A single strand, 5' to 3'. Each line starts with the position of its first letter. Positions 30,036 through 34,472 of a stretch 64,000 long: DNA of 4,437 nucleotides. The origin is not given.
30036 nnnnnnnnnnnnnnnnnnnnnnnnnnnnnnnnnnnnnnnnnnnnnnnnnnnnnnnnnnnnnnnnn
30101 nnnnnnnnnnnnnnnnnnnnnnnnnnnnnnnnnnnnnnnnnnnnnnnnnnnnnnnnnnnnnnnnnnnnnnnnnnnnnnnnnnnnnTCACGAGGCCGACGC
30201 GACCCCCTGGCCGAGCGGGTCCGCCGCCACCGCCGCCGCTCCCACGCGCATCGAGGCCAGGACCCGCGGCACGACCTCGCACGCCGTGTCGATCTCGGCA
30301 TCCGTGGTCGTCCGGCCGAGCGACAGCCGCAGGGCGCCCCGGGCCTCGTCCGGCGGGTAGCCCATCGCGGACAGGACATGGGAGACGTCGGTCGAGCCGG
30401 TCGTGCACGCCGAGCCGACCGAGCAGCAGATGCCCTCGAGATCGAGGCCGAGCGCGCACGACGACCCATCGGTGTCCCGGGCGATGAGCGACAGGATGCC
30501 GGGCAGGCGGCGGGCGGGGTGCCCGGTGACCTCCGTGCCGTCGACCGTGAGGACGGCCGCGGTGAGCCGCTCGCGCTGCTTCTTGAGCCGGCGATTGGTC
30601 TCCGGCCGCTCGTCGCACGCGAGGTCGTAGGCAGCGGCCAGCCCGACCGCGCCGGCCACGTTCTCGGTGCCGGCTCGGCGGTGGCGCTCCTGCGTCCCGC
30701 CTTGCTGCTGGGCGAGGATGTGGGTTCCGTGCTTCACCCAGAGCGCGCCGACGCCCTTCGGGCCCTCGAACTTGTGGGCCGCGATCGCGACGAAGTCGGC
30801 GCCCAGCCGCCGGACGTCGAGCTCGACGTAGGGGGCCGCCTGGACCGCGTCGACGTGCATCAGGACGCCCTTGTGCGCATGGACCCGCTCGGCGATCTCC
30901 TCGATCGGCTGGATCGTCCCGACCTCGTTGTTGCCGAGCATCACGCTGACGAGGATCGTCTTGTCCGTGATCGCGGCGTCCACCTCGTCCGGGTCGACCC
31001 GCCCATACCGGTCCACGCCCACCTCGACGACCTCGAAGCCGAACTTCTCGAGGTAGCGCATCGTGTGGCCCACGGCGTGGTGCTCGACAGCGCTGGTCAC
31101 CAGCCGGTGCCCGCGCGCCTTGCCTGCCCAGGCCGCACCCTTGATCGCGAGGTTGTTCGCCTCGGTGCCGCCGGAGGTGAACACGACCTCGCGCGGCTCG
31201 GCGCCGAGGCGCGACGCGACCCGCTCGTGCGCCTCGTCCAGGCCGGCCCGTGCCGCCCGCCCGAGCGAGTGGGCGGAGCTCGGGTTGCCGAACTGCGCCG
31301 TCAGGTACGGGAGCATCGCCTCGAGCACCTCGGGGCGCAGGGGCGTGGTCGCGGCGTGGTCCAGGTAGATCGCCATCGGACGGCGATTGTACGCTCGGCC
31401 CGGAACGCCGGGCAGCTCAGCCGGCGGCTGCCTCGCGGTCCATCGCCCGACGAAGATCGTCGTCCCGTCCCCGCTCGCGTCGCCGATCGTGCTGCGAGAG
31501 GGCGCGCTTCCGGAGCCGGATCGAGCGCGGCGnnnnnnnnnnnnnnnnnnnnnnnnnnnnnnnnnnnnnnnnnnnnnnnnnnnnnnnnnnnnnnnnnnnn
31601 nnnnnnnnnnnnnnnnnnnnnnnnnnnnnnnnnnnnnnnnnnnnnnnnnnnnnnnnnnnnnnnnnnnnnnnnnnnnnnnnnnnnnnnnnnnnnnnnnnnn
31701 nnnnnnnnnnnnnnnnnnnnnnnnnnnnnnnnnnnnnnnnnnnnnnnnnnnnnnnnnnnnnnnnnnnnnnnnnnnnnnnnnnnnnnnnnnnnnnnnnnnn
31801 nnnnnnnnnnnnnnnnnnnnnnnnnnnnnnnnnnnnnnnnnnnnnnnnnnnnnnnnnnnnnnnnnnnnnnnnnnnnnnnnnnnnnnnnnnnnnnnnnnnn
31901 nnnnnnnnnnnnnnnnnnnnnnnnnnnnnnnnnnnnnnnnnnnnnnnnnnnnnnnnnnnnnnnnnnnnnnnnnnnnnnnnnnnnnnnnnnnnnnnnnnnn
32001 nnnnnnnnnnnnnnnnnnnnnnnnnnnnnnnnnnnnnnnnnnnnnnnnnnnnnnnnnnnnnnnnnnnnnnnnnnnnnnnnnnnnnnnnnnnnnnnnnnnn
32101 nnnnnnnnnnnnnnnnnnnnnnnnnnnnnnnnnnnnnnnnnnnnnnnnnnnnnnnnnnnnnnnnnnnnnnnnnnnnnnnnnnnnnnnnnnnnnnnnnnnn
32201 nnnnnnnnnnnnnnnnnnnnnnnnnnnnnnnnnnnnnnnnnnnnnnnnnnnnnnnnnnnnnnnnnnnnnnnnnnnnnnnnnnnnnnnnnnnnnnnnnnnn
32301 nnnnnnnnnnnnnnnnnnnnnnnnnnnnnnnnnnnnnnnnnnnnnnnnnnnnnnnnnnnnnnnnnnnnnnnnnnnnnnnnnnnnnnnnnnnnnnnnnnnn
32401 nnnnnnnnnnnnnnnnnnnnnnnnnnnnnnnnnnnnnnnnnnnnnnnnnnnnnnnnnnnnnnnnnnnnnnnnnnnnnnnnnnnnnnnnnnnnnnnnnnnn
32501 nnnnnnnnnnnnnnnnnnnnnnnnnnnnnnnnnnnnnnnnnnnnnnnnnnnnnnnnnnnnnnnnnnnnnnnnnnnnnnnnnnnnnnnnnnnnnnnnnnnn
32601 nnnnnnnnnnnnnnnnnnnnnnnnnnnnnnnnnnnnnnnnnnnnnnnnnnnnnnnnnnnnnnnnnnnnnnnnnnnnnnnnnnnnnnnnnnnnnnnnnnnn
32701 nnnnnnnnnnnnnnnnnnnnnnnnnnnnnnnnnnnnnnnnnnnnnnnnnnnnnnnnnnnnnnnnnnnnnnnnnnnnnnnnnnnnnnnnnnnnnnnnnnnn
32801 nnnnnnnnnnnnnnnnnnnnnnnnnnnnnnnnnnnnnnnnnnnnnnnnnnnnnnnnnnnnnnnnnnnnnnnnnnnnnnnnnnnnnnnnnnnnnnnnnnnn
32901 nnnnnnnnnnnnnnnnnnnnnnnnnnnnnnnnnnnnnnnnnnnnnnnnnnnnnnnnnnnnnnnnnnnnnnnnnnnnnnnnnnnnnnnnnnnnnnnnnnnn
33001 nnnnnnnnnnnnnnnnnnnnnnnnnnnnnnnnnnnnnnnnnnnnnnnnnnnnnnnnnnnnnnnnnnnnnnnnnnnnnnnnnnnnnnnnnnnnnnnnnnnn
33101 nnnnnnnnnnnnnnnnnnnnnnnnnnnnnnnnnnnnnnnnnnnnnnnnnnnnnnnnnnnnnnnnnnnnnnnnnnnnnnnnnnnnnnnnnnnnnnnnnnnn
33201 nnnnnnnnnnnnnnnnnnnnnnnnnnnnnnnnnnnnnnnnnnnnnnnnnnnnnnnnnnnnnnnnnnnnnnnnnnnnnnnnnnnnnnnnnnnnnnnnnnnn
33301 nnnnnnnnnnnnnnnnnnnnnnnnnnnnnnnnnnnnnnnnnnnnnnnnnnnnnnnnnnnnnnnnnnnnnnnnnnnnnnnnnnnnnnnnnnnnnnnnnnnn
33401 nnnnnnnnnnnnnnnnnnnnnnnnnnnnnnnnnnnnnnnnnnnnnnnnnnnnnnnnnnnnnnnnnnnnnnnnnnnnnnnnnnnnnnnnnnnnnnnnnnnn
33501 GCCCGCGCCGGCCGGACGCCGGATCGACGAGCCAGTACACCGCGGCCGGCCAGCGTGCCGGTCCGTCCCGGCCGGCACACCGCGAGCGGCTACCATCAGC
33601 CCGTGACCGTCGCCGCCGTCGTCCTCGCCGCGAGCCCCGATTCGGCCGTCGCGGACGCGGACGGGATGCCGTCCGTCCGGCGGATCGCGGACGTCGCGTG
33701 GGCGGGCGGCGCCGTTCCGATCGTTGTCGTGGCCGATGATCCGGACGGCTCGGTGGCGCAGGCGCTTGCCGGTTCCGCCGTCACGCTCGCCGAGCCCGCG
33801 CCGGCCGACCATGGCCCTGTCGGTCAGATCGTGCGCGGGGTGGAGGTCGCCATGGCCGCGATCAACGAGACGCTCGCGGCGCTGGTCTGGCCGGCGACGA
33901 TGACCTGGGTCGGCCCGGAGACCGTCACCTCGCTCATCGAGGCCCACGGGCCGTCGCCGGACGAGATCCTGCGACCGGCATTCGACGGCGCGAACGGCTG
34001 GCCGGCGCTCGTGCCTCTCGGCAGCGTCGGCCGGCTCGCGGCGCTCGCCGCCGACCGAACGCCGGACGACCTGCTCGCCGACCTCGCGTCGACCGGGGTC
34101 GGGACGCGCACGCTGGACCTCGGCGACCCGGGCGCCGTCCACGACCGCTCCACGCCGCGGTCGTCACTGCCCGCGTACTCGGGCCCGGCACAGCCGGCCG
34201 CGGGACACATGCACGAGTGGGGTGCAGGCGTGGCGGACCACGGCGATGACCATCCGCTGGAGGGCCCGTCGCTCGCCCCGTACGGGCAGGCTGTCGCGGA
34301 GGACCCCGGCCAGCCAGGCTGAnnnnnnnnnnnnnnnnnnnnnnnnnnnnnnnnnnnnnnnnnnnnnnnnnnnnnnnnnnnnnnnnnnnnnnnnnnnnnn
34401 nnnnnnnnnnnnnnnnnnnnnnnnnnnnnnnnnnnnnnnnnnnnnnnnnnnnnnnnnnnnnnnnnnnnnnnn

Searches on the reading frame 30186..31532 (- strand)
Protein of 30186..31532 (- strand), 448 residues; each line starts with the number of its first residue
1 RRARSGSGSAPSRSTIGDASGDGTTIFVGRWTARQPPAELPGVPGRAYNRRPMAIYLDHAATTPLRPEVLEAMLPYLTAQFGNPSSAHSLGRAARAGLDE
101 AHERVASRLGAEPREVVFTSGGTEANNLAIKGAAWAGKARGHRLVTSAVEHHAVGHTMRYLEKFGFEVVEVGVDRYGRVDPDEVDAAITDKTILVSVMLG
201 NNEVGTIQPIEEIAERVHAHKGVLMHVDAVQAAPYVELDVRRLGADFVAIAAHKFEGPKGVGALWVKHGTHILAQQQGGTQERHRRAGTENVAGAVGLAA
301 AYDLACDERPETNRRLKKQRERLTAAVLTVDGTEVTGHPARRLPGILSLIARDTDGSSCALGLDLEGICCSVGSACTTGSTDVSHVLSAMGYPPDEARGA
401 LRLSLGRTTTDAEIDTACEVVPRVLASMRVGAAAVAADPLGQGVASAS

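Call 27: search_protein_families(library=pfam, proteins=[window:30186-31532:-], max_evalue=0.0001)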
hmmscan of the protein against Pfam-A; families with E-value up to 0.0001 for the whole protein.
window:30186-31532:- (448 aa): 3 families
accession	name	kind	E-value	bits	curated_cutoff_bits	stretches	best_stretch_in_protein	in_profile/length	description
PF00266.25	Aminotran_5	-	1.5e-76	258.2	21.5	1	55-415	1-369/371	Aminotransferase class-V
PF01053.26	Cys_Met_Meta_PP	-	1.2e-06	27.8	27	1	117-255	71-199/381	Cys/Met metabolism PLP-dependent enzyme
PF01212.27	Beta_elim_lyase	-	2.5e-05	24.2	27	1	101-267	37-211/288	Beta-eliminating lyase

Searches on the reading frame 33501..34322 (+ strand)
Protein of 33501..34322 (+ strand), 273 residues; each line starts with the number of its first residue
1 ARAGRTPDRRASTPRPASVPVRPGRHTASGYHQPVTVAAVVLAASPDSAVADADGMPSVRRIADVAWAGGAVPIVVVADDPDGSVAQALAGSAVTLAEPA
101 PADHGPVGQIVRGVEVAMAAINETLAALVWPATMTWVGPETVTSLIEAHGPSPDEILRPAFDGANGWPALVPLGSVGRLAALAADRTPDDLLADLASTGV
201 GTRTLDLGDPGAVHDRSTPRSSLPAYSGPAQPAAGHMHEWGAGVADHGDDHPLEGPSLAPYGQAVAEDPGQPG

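Call 27: search_protein_families(library=pfam, proteins=[window:33501-34322:+], max_evalue=0.0001)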
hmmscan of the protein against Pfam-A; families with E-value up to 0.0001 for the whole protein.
window:33501-34322:+ (273 aa): 1 family
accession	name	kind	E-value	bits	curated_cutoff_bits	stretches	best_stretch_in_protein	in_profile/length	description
PF12804.13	NTP_transf_3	-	5.6e-11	43.3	27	1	49-195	17-157/160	MobA-like NTP transferase domain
